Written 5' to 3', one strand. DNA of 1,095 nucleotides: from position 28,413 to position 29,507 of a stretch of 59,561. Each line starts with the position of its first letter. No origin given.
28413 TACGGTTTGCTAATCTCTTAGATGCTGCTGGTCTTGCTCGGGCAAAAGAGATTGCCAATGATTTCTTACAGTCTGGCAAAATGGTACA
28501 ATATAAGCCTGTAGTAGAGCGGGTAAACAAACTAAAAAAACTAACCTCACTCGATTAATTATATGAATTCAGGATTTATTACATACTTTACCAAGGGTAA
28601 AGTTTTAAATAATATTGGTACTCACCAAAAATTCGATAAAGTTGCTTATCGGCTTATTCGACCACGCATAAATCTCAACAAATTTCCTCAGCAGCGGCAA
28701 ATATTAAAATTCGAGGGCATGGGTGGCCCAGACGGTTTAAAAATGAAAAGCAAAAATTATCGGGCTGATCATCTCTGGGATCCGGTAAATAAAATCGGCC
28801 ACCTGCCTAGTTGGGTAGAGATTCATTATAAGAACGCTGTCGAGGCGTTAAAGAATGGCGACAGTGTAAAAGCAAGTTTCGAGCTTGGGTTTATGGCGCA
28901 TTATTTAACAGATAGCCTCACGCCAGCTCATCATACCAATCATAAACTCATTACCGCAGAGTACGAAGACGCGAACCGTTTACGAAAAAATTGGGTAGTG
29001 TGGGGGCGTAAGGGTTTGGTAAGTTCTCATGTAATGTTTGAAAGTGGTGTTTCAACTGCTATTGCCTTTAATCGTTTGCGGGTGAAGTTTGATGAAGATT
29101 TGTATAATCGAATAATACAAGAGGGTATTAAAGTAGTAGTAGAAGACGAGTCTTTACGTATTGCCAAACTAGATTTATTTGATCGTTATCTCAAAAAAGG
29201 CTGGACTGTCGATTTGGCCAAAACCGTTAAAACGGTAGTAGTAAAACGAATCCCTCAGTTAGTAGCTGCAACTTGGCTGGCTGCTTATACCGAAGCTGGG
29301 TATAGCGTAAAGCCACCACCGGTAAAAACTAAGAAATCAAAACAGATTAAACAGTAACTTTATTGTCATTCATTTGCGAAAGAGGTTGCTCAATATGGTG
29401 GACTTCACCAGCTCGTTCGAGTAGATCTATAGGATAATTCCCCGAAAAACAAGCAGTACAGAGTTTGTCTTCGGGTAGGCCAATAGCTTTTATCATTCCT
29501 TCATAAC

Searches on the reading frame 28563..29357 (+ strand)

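Call 10: search_protein_families(library=pfam, proteins=[window:28563-29357:+], max_evalue=0.01)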
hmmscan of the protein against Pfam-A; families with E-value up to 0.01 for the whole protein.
window:28563-29357:+ (264 aa): 1 family
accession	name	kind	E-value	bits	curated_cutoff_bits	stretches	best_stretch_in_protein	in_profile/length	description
PF00882.24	Zn_dep_PLPC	-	2.1e-07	31.5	26.8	1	83-180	55-128/167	Zinc dependent phospholipase C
